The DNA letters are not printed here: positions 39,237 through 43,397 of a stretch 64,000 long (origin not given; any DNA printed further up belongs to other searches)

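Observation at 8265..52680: Two recurrent uncharacterised enzyme-like modules (A and B) are adjacent twice and fused once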

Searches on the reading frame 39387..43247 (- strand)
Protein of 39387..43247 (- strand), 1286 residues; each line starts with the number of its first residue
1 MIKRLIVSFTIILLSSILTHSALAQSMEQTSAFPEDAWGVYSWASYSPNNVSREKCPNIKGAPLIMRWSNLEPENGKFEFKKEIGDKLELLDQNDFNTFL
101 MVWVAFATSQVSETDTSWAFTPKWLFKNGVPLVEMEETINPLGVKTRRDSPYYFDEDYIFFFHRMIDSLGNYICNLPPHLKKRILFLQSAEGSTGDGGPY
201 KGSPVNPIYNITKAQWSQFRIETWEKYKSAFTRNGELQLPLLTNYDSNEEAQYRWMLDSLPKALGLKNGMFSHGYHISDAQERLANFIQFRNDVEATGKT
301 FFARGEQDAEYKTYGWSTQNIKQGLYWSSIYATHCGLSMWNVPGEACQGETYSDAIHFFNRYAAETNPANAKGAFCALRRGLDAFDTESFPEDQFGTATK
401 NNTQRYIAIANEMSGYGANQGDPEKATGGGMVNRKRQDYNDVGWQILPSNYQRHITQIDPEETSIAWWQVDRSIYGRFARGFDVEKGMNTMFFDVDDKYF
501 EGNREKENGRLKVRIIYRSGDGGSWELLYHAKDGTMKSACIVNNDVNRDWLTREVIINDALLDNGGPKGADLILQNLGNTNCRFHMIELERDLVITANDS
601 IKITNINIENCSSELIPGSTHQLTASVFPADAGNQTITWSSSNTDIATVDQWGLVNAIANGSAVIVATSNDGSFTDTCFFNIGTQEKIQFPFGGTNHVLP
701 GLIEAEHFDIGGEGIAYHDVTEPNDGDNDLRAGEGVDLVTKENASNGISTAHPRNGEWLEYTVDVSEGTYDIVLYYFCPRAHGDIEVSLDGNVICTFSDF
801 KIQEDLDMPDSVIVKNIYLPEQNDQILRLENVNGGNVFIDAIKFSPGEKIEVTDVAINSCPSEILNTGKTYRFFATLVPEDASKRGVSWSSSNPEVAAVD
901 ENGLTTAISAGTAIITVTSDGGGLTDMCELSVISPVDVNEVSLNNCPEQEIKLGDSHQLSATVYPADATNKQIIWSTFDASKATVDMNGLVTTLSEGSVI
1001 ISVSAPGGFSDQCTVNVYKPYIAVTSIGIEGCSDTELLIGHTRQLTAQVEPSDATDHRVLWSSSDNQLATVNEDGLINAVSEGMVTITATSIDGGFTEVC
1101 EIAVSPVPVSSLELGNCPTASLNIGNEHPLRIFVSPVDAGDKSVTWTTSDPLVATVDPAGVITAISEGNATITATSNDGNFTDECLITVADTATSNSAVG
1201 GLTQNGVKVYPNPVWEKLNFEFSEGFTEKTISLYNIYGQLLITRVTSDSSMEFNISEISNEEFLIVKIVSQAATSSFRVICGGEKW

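Call 3: search_protein_families(library=pfam, proteins=[window:39387-43247:-], max_evalue=0.01)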
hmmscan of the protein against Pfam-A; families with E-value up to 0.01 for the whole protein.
window:39387-43247:- (1286 aa): 7 families
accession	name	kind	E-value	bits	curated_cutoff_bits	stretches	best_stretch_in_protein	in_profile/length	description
PF02368.24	Big_2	-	1.2e-81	269.2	22.8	5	1034-1101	11-78/79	Bacterial Ig-like domain (group 2)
PF22359.2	Big-like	-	3.1e-21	75.8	27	2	887-917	3-33/48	Bacterial Ig-like domain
PF18962.6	Por_Secre_tail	-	2.7e-06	28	27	1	1209-1260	1-55/75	Secretion system C-terminal sorting domain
PF21461.3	HL_N-beta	-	6.6e-05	23.1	27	0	1145-1182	15-50/57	Hyaluronate lyase, N-terminal beta-sheet domain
PF25354.1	Ig_NUP210_16th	-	0.00093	19.1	27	0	866-916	11-60/72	NUP210-like, Ig-like domain 16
PF03422.21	CBM_6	-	0.00094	19.9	28.9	1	731-795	6-72/125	Carbohydrate binding module (family 6)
PF20578.4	aBig_2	-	0.0045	17.2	27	0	632-681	32-83/89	Atrophied bacterial Ig domain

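Call 9: search_protein_families(library=ncbifam, proteins=[window:39387-43247:-], max_evalue=0.1)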
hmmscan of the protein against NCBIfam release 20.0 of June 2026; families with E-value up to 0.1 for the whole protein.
window:39387-43247:- (1286 aa): 4 families
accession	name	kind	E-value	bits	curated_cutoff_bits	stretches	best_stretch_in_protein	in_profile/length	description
NF033627.3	intimin_all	equivalog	4.8e-08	31.3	1400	2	616-673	771-829/939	intimin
TIGR04183.1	Por_Secre_tail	domain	2.4e-05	24.2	23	1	1209-1280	1-70/72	T9SS type A sorting domain-containing protein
NF053514.2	JUQZ_fam_ocin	equivalog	7.3e-05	23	40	0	1153-1182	70-99/107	BLB8/JUQZ-1 family protein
NF033708.1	T9SS_Cterm_ChiA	domain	0.0098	15.8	40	1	1229-1280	2-54/55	T9SS sorting signal type C domain-containing protein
